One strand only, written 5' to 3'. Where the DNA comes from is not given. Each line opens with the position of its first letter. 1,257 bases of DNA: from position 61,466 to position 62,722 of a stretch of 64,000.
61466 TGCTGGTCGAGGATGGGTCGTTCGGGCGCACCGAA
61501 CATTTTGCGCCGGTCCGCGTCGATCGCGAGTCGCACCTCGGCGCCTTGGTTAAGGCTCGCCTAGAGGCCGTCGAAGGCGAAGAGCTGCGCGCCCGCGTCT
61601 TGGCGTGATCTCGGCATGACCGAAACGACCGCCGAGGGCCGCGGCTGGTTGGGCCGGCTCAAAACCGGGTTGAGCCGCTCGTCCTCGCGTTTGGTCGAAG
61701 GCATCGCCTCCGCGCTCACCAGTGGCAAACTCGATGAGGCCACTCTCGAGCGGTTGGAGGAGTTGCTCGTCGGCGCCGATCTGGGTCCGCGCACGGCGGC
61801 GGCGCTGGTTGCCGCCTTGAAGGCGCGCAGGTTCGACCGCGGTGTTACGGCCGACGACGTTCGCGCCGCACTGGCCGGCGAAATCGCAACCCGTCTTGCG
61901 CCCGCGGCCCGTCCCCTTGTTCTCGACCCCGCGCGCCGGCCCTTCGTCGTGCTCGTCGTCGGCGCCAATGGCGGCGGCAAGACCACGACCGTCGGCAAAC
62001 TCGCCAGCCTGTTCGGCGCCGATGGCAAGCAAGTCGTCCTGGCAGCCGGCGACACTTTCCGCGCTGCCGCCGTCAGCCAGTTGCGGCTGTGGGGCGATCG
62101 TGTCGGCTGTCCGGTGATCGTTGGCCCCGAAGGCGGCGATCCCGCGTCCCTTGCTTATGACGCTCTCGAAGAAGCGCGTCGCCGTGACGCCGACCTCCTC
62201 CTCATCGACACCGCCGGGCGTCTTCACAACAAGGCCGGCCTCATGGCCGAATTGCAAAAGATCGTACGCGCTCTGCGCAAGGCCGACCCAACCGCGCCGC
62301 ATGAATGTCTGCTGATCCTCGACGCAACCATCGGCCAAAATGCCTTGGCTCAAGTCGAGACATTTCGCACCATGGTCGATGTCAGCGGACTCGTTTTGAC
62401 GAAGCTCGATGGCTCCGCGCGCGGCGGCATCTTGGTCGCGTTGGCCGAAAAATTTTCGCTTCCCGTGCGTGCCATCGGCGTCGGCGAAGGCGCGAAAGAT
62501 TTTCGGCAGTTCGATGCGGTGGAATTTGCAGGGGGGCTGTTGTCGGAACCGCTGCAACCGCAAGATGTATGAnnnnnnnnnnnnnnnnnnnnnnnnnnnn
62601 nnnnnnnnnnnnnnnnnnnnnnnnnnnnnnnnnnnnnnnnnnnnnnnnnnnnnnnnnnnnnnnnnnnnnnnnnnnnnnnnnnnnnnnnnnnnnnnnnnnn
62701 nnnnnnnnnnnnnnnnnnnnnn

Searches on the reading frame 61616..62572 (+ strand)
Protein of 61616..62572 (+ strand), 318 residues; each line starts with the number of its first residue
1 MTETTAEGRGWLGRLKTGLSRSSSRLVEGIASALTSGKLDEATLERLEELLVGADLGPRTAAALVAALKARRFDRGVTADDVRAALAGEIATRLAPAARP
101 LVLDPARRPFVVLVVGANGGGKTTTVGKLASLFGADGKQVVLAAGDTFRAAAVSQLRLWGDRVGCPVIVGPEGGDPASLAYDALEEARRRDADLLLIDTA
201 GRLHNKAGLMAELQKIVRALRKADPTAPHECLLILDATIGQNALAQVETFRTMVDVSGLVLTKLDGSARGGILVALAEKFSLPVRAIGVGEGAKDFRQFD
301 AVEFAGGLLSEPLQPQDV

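Call 6: search_protein_families(library=ncbifam, proteins=[window:61616-62572:+], max_evalue=1)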
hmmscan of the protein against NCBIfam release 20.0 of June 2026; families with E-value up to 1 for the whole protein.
window:61616-62572:+ (318 aa): 31 families (the best 25 are shown)
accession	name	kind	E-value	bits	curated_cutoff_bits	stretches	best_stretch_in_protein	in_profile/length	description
TIGR00064.1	ftsY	equivalog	7.5e-90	300.9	260.7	1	38-308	1-278/279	signal recognition particle-docking protein FtsY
TIGR00959.1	ffh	equivalog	2.9e-52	178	473.2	1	86-309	77-294/428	signal recognition particle protein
TIGR01425.1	SRP54_euk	equivalog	1.4e-37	129.6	576.25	1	107-309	98-294/428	signal recognition particle protein SRP54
TIGR03499.1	FlhF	equivalog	9.7e-21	75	174.15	1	31-201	128-286/286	flagellar biosynthesis GTPase FlhF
NF009367.0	PRK12724.1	equivalog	4.9e-17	61.9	718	1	110-290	224-395/433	flagellar biosynthesis regulator FlhF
NF011311.0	PRK14722.1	equivalog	9.4e-12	44.6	777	1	108-291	136-318/374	flagellar biosynthesis regulator FlhF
NF005230.0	PRK06731.1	equivalog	1.4e-11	44.1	553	1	112-293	89-261/281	flagellar biosynthesis regulator FlhF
NF009366.0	PRK12723.1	equivalog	3.5e-11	42.9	585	1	108-276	173-334/388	flagellar biosynthesis regulator FlhF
NF011312.0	PRK14723.1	equivalog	5.4e-11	41.7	951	1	27-290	110-359/768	flagellar biosynthesis regulator FlhF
NF011310.0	PRK14721.1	equivalog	1e-08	34.9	725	1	111-273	193-345/423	flagellar biosynthesis regulator FlhF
NF009368.0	PRK12726.1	equivalog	2.5e-08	33.5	832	1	111-288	208-376/407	flagellar biosynthesis regulator FlhF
TIGR00073.1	hypB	equivalog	0.00011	21.8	121.2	1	110-203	31-122/217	hydrogenase nickel incorporation protein HypB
NF041546.1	ParA_partition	equivalog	0.0051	16.4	180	1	119-208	10-93/203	ParA family partition ATPase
TIGR01448.2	helicase_RecD2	equivalog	0.027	12.6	500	1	99-151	322-372/713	SF1B family DNA helicase RecD2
NF005655.0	PRK07429.1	subfamily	0.031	13.4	236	1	106-137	5-36/326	phosphoribulokinase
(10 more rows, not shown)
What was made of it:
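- Checked: ftsY ends at 62572 (TIGR00064, 300.9 bits; call 6).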

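Call 8: find_related_loci(query=window:61616-62572:+, collection=genome_contigs, flank=4000)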
Query window:61616-62572:+ (318 aa) in genome_contigs; peptide patterns used: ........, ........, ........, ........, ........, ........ (x = any residue, [..] = any of these).
339 stretches matched a pattern; 120 encode a relative of the query (tblastn E <= 1e-3); the best 80 are kept; 80 distinct loci.
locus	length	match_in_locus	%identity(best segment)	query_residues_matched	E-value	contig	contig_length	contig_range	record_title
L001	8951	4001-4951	94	1-317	0e+0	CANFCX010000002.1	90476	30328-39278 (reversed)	MAG: Rhodospirillales bacterium isolate CH-Jul18-20 genome assembly, contig: CH-Jul18-C246, whole genome shotgun sequenc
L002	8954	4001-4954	93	1-318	1e-180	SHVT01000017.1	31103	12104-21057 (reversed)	MAG: Rhodospirillaceae bacterium isolate Baikal-deep-G46 BACOMB-C6462, whole genome shotgun sequence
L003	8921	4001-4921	64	3-309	6e-123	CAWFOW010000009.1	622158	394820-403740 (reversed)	MAG: uncultured Alphaproteobacteria bacterium isolate MFD05684.bin.1.40 genome assembly, contig: contig_57002, whole gen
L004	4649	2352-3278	64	1-309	1e-120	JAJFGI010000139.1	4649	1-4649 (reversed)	MAG: Kiloniellaceae bacterium isolate OFTM104 OFTM104_138, whole genome shotgun sequence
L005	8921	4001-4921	62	7-313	1e-116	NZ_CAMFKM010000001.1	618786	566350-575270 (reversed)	MAG: uncultured Reyranella sp. isolate SRR12456166_bin.8_metaWRAP_v1.3_MAG ERZ12289973.2, whole genome shotgun sequence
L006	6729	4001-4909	62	10-312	3e-116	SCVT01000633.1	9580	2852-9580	MAG: Reyranella sp. isolate GW928_bin.5 GW928_bin.5-38936, whole genome shotgun sequence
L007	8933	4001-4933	61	1-309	1e-114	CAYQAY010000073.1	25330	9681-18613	MAG TPA_asm: uncultured Reyranella sp. isolate binchicken_co319_117 genome assembly, contig: NODE_2453_length_25330_cov_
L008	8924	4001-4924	62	1-309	2e-114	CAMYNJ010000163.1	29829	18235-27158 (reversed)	MAG: uncultured Alphaproteobacteria bacterium isolate FO_M_Alpha_34 genome assembly, contig: scaffold_955, whole genome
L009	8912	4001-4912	62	10-313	2e-114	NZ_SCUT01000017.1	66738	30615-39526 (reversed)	MAG: Reyranella sp. isolate GW715_bin.16 GW715_bin.16-29372, whole genome shotgun sequence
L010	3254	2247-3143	62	11-309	4e-117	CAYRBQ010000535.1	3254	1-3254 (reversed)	MAG TPA_asm: uncultured Reyranella sp. isolate SRP287051_co1_121 genome assembly, contig: NODE_34556_length_3254_cov_7.3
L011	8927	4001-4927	63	1-309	3e-113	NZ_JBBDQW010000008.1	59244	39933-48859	MAG: Tistlia sp. isolate LejiaC_71_41 Lejia_C_1212_length_59244_cov_24, whole genome shotgun sequence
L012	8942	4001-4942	60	7-316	1e-112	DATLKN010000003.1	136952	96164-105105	MAG TPA_asm: Stellaceae bacterium isolate SMAG_U13723 k141_64530, whole genome shotgun sequence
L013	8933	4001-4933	61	1-312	9e-112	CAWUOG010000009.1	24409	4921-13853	MAG: uncultured Alphaproteobacteria bacterium isolate SRR1514963_binner123_34_1705335394 genome assembly, contig: ERZ118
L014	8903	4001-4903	64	9-309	4e-111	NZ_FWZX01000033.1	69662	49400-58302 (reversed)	Tistlia consotensis USBA 355, whole genome shotgun sequence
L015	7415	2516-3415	60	10-309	4e-110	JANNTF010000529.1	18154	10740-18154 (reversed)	MAG: Alphaproteobacteria bacterium isolate SOY_31_concoct_297_sub SOY_31_k141_873815, whole genome shotgun sequence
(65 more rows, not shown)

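Call 33: find_homologous_proteins(query=window:61616-62572:+, max_evalue=1e-60)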
Query window:61616-62572:+ (318 aa): 7949 proteins with E <= 1e-60 among 8000 candidates; the best 120 are listed.
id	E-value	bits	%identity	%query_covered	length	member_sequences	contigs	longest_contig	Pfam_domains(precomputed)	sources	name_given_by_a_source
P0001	9.2e-195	664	100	100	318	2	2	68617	PF02881.25,PF00448.29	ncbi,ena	-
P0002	1.1e-179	614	94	99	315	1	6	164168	PF02881.25,PF00448.29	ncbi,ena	-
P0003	1.6e-125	436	68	96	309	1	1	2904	PF02881.25,PF13604.13,PF13401.13,PF00448.29,PF25199.2,PF13191.13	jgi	jgi:fused signal recognition particle receptor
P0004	5.3e-125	435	67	96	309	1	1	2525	PF02881.25,PF01656.30,PF13604.13,PF13401.13,PF00448.29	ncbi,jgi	-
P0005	1.1e-124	434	67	96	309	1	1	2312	PF02881.25,PF01656.30,PF13604.13,PF00448.29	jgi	-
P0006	1.6e-124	433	66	96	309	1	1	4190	PF02881.25,PF13604.13,PF13401.13,PF00448.29,PF13191.13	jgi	-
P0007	8.5e-123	427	67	95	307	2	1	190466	PF02881.25,PF13604.13,PF13401.13,PF00448.29,PF13191.13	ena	-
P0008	6.7e-122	425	68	97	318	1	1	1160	PF02881.25,PF13604.13,PF00448.29,PF13191.13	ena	-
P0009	9.7e-122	424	66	94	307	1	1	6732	PF02881.25,PF13604.13,PF13401.13,PF00448.29,PF13191.13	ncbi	-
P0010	1.4e-121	423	66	97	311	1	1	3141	PF02881.25,PF13604.13,PF13207.13,PF13401.13,PF00448.29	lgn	-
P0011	1.8e-121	423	67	95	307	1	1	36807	PF02881.25,PF13604.13,PF00448.29,PF25199.2,PF13191.13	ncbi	-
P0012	2.5e-121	423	67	95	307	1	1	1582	PF02881.25,PF13604.13,PF13401.13,PF00448.29,PF25199.2,PF13191.13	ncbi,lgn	-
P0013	2.7e-121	423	69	95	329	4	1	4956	PF02881.25,PF13604.13,PF00448.29,PF13191.13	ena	-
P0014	3.3e-121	422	67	94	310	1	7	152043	PF06414.19,PF02881.25,PF13604.13,PF00448.29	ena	-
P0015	3.4e-121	422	63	97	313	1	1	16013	PF06414.19,PF02881.25,PF13401.13,PF00448.29,PF13191.13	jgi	-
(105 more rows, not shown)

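Call 34: find_encoding_contigs(protein=P0002, flank=3000, max_places=10)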
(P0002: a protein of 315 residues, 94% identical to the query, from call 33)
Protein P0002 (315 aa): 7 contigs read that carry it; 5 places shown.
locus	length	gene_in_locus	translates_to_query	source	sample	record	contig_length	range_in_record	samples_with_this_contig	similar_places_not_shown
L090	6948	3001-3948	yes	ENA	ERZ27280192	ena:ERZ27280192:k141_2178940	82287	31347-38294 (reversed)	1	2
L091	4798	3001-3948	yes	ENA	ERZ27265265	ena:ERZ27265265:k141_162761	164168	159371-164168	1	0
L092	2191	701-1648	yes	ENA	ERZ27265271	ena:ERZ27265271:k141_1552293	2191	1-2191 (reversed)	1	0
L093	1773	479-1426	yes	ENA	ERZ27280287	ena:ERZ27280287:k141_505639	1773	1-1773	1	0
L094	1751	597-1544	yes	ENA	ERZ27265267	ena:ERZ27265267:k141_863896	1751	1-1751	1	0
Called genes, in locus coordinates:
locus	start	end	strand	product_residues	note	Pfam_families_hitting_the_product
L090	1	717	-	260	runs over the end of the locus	PF13531:SBP_bac_11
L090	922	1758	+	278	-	PF01678:DAP_epimerase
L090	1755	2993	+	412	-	PF00919:UPF0004, PF04055:Radical_SAM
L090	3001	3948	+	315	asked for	PF02881:SRP54_N, PF00448:SRP54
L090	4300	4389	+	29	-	-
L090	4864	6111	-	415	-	PF22807:TrAA12, PF23500:DUF7133 (faint), PF07995:GSDH, PF22807:TrAA12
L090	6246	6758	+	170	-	PF04542:Sigma70_r2, PF22029:PhyR_sigma2, PF08281:Sigma70_r4_2, PF04545:Sigma70_r4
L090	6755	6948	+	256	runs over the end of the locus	-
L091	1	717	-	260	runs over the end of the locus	PF13531:SBP_bac_11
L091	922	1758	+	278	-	PF01678:DAP_epimerase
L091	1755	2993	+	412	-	PF00919:UPF0004, PF04055:Radical_SAM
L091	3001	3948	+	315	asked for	PF02881:SRP54_N, PF00448:SRP54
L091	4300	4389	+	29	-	-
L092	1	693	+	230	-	?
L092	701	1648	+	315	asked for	PF02881:SRP54_N, PF00448:SRP54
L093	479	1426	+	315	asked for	PF02881:SRP54_N, PF00448:SRP54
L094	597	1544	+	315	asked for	PF02881:SRP54_N, PF00448:SRP54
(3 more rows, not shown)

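Call 35: find_encoding_contigs(protein=P0001, flank=3000, max_places=4)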
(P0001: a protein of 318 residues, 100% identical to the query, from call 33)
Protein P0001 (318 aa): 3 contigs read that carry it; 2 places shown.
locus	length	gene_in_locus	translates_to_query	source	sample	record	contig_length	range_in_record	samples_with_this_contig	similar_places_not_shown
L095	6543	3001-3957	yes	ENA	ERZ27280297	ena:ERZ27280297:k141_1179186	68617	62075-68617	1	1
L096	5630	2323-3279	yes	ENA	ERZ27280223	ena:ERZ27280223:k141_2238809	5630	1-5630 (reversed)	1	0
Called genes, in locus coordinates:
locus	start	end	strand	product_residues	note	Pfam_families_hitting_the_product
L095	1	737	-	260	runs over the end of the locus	PF13531:SBP_bac_11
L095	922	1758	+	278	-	PF01678:DAP_epimerase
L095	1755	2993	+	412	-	PF00919:UPF0004, PF04055:Radical_SAM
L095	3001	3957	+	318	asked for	PF02881:SRP54_N, PF00448:SRP54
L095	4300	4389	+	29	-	-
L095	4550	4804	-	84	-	-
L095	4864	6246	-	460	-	PF22807:TrAA12, PF23500:DUF7133 (faint), PF01436:NHL (faint), PF07995:GSDH, PF22807:TrAA12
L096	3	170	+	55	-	?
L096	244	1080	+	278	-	PF01678:DAP_epimerase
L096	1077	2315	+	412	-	PF00919:UPF0004, PF04055:Radical_SAM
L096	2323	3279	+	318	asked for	PF02881:SRP54_N, PF00448:SRP54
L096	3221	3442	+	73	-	-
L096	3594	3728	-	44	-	-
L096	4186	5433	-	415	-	PF22807:TrAA12, PF23500:DUF7133 (faint), PF01436:NHL (faint), PF07995:GSDH, PF22807:TrAA12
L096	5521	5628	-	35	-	?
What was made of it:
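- One assembly's gene caller chose the antisense 44-aa ORF (L096; call 35).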

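Call 36: find_homologous_proteins(query=L015:2510-3433:+, max_evalue=1e-80)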
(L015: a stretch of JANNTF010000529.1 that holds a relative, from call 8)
Query L015:2510-3433:+ (308 aa): 7794 proteins with E <= 1e-80 among 8000 candidates; the best 120 are listed.
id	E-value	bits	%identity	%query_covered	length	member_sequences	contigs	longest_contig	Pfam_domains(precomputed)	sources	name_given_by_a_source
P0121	7.7e-186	634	100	100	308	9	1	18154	PF02881.25,PF13207.13,PF13401.13,PF00448.29,PF13191.13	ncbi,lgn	-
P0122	2.5e-160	550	86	99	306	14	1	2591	PF02881.25,PF13604.13,PF13401.13,PF00448.29,PF13191.13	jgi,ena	jgi:fused signal recognition particle receptor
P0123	7.6e-160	549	86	99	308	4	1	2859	PF02881.25,PF13604.13,PF13401.13,PF00448.29,PF13191.13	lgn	-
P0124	5.8e-159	546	85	99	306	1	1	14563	PF06414.19,PF02881.25,PF13207.13,PF13401.13,PF00448.29,PF13191.13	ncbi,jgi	jgi:fused signal recognition particle receptor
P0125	1.6e-158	545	85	99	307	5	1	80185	PF02881.25,PF13207.13,PF13401.13,PF00448.29,PF13191.13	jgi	jgi:fused signal recognition particle receptor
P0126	1.8e-158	544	84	99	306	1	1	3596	PF06414.19,PF02881.25,PF13207.13,PF13401.13,PF00448.29,PF13191.13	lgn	-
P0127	1.8e-158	544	84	99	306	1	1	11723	PF06414.19,PF02881.25,PF13207.13,PF13401.13,PF00448.29,PF13191.13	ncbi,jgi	jgi:fused signal recognition particle receptor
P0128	5.7e-158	543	85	99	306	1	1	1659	PF06414.19,PF02881.25,PF13604.13,PF13207.13,PF13401.13,PF00448.29,PF13191.13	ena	-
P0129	6.9e-158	542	85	99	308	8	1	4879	PF06414.19,PF02881.25,PF13604.13,PF13207.13,PF13401.13,PF00448.29,PF25199.2,PF13191.13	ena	-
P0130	7.4e-158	542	84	99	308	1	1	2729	PF02881.25,PF13604.13,PF13207.13,PF13401.13,PF00448.29,PF13191.13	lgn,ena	-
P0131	6.8e-157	539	84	99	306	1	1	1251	PF06414.19,PF02881.25,PF13604.13,PF13207.13,PF13401.13,PF00448.29,PF13191.13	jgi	-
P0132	6.8e-157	539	84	99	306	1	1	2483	PF06414.19,PF02881.25,PF13604.13,PF13207.13,PF13401.13,PF00448.29,PF13191.13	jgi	-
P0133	7.6e-157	539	83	99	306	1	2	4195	PF06414.19,PF02881.25,PF13207.13,PF13401.13,PF00448.29,PF13191.13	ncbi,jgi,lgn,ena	jgi:fused signal recognition particle receptor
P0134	1.2e-156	538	83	99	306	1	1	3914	PF06414.19,PF02881.25,PF13207.13,PF13401.13,PF00448.29,PF13191.13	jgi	jgi:fused signal recognition particle receptor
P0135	1.6e-156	538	83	99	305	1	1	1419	PF06414.19,PF02881.25,PF13207.13,PF13401.13,PF00448.29,PF25199.2,PF13191.13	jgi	-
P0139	9.8e-156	535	83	99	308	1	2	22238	PF06414.19,PF02881.25,PF13604.13,PF13207.13,PF13401.13,PF00448.29,PF13191.13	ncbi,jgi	jgi:fused signal recognition particle receptor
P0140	9.1e-155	532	82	99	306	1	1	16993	PF06414.19,PF02881.25,PF13207.13,PF13401.13,PF00448.29,PF13191.13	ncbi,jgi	jgi:fused signal recognition particle receptor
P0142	1.5e-147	508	79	99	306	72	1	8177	PF02881.25,PF13401.13,PF00448.29,PF25199.2,PF13191.13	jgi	-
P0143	5.3e-134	464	75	98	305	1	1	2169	PF06414.19,PF02881.25,PF13207.13,PF13401.13,PF00448.29,PF25199.2,PF13191.13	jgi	jgi:fused signal recognition particle receptor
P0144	1.9e-133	462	72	99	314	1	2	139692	PF06414.19,PF02881.25,PF13604.13,PF13207.13,PF13401.13,PF00448.29,PF13191.13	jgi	jgi:fused signal recognition particle receptor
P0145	9.1e-123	427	67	98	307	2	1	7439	PF02881.25,PF01656.30,PF13604.13,PF13207.13,PF13401.13,PF00448.29,PF25199.2,PF13191.13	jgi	jgi:fused signal recognition particle receptor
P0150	1.2e-117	410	65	100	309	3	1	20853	PF06414.19,PF02881.25,PF13604.13,PF13245.13,PF13401.13,PF00448.29,PF25199.2,PF13191.13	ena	-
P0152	8.5e-117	408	68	97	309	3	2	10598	PF06414.19,PF02881.25,PF13604.13,PF13401.13,PF00448.29,PF25199.2,PF13191.13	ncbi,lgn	-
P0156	2.6e-115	403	65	98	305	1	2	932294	PF06414.19,PF02881.25,PF13604.13,PF13207.13,PF13401.13,PF00448.29,PF25199.2,PF13191.13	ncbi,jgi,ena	ncbi:MAG TPA: signal recognition particle-docking protein FtsY [Alphaproteobacteria bacterium]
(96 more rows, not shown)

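Call 37: find_encoding_contigs(protein=P0144, flank=2500, max_places=2)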
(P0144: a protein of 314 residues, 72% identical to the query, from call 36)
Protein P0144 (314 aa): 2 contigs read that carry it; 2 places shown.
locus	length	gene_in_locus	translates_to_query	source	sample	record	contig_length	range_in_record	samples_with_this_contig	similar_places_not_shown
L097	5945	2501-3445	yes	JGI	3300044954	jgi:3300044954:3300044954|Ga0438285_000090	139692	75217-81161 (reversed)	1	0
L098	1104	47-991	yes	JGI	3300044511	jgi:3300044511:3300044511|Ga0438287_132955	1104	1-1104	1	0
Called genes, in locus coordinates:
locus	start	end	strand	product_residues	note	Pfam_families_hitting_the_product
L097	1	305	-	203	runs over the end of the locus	PF01292:Ni_hydr_CYTB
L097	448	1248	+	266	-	PF01678:DAP_epimerase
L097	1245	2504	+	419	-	PF00919:UPF0004, PF04055:Radical_SAM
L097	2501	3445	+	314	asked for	PF02881:SRP54_N, PF13191:AAA_16 (weak), PF06414:Zeta_toxin (weak), PF13604:AAA_30 (weak), PF00448:SRP54, PF13401:AAA_22 (weak), PF13207:AAA_17 (weak)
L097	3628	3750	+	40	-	-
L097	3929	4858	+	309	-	PF00294:PfkB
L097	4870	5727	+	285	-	PF00892:EamA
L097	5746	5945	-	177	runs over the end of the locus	PF14803:Zn_ribbon_Nudix, PF00293:NUDIX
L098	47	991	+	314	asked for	PF02881:SRP54_N, PF13191:AAA_16 (weak), PF06414:Zeta_toxin (weak), PF13604:AAA_30 (weak), PF00448:SRP54, PF13401:AAA_22 (weak), PF13207:AAA_17 (weak)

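Call 38: find_encoding_contigs(protein=P0142, flank=2500, max_places=2)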
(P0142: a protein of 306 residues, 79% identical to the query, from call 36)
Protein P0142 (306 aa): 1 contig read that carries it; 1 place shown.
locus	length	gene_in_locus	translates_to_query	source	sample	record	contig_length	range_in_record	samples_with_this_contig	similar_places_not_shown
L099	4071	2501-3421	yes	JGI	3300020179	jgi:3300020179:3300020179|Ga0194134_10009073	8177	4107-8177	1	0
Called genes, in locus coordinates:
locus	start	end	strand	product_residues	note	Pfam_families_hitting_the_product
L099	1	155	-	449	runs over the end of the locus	PF02881:SRP54_N, PF00448:SRP54, PF01656:CbiA (weak), PF02978:SRP_SPB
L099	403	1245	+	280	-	PF01678:DAP_epimerase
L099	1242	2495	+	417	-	PF00919:UPF0004, PF04055:Radical_SAM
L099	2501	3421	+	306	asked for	PF02881:SRP54_N, PF25199:nSTAND_NTPase5 (weak), PF13191:AAA_16 (weak), PF00448:SRP54, PF13401:AAA_22 (weak)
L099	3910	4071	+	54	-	?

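Call 39: find_encoding_contigs(protein=P0125, flank=2500, max_places=2)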
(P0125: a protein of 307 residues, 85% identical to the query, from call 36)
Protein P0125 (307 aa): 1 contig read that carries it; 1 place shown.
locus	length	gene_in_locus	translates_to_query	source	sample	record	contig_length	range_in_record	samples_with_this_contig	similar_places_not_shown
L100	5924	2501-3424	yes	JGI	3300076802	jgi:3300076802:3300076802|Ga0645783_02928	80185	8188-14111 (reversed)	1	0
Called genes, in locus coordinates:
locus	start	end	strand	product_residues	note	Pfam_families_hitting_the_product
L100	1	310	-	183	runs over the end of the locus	PF01292:Ni_hydr_CYTB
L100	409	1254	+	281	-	PF01678:DAP_epimerase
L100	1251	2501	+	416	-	PF00919:UPF0004, PF04055:Radical_SAM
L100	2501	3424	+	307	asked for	PF02881:SRP54_N, PF13191:AAA_16 (weak), PF00448:SRP54, PF13401:AAA_22 (weak), PF13207:AAA_17 (weak)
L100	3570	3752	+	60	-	-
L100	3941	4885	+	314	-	PF00294:PfkB, PF25270:Khk (weak)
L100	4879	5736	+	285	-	PF00892:EamA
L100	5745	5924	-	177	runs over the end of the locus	PF14803:Zn_ribbon_Nudix, PF00293:NUDIX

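Call 40: find_encoding_contigs(protein=P0139, flank=2500, max_places=2)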
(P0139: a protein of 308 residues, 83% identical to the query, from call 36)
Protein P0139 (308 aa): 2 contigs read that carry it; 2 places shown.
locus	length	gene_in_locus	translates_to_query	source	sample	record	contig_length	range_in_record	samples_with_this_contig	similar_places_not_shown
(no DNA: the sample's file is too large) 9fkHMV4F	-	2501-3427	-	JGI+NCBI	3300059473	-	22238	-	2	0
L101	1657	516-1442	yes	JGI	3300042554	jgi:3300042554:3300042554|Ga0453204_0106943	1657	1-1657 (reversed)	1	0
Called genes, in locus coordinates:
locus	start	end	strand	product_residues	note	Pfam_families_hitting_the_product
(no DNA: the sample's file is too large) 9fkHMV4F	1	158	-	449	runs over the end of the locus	PF02881:SRP54_N, PF00448:SRP54, PF01656:CbiA (weak), PF02978:SRP_SPB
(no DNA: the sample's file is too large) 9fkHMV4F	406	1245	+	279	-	PF01678:DAP_epimerase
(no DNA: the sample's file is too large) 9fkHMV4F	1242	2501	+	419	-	PF00919:UPF0004, PF04055:Radical_SAM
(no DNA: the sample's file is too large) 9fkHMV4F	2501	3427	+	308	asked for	PF02881:SRP54_N, PF13401:AAA_22 (faint), PF13191:AAA_16 (weak), PF06414:Zeta_toxin (faint), PF00448:SRP54, PF13604:AAA_30 (weak), PF13207:AAA_17 (faint)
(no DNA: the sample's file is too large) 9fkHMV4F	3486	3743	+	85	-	-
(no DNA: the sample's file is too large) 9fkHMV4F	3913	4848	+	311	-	PF00294:PfkB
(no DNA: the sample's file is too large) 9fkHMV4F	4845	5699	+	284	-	PF00892:EamA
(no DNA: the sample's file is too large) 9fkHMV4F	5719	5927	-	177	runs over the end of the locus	PF14803:Zn_ribbon_Nudix, PF00293:NUDIX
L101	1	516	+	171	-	?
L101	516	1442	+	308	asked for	PF02881:SRP54_N, PF13401:AAA_22 (faint), PF13191:AAA_16 (weak), PF06414:Zeta_toxin (faint), PF00448:SRP54, PF13604:AAA_30 (weak), PF13207:AAA_17 (faint)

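Call 42: find_encoding_contigs(protein=P0145, flank=2500, max_places=2)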
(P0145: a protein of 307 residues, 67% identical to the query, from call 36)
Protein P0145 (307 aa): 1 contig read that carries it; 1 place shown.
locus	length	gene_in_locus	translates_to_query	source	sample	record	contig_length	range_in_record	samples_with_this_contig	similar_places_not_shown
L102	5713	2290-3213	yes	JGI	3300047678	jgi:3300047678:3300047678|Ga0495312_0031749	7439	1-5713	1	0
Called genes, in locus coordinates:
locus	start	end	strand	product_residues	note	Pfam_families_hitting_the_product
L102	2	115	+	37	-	?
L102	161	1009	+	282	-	PF01678:DAP_epimerase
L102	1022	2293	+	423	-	PF00919:UPF0004, PF04055:Radical_SAM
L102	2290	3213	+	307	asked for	PF02881:SRP54_N, PF25199:nSTAND_NTPase5 (faint), PF13191:AAA_16 (weak), PF13604:AAA_30 (weak), PF00448:SRP54, PF01656:CbiA (faint), PF13401:AAA_22 (weak), PF13207:AAA_17 (weak)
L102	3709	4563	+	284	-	PF00892:EamA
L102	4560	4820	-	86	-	-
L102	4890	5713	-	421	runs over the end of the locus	PF22807:TrAA12, PF01436:NHL (faint), PF23500:DUF7133, PF07995:GSDH, PF22807:TrAA12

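Call 43: find_encoding_contigs(protein=P0152, flank=2500, max_places=2)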
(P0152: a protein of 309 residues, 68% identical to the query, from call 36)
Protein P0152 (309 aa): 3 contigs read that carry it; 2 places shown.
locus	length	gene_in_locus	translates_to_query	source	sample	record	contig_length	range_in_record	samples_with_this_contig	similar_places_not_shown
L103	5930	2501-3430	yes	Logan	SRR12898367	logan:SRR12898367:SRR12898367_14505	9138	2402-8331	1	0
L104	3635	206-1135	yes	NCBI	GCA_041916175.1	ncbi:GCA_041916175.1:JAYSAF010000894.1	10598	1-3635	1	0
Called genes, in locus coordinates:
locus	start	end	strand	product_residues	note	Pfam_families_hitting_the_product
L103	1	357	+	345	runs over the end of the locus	PF00356:LacI, PF00532:Peripla_BP_1, PF13407:Peripla_BP_4, PF13377:Peripla_BP_3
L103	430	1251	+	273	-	PF01678:DAP_epimerase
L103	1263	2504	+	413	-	PF00919:UPF0004, PF04055:Radical_SAM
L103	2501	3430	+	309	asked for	PF02881:SRP54_N, PF25199:nSTAND_NTPase5 (weak), PF13191:AAA_16 (weak), PF06414:Zeta_toxin (faint), PF13401:AAA_22 (weak), PF13604:AAA_30 (weak), PF00448:SRP54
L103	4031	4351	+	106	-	PF00893:Multi_Drug_Res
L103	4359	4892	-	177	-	PF14803:Zn_ribbon_Nudix, PF00293:NUDIX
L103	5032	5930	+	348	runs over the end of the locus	PF01717:Meth_synt_2, PF08267:Meth_synt_1 (faint), PF01208:URO-D (weak)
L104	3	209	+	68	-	?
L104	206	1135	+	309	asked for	PF02881:SRP54_N, PF25199:nSTAND_NTPase5 (weak), PF13191:AAA_16 (weak), PF06414:Zeta_toxin (faint), PF13401:AAA_22 (weak), PF13604:AAA_30 (weak), PF00448:SRP54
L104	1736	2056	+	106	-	PF00893:Multi_Drug_Res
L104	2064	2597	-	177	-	PF14803:Zn_ribbon_Nudix, PF00293:NUDIX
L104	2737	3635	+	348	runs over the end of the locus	PF01717:Meth_synt_2, PF08267:Meth_synt_1 (weak), PF01208:URO-D (weak)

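Call 44: find_encoding_contigs(protein=P0143, flank=2500, max_places=2)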
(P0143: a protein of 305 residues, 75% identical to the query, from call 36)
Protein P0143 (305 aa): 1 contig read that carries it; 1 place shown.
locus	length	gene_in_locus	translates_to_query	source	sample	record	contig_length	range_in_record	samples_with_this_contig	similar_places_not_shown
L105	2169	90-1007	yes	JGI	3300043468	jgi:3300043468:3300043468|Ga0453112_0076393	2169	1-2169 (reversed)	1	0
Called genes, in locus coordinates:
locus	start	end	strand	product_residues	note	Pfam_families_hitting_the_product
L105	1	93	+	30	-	?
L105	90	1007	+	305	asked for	PF02881:SRP54_N, PF25199:nSTAND_NTPase5 (weak), PF13191:AAA_16 (weak), PF06414:Zeta_toxin (faint), PF00448:SRP54, PF13401:AAA_22 (weak), PF13207:AAA_17 (faint)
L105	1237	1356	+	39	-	-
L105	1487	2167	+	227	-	?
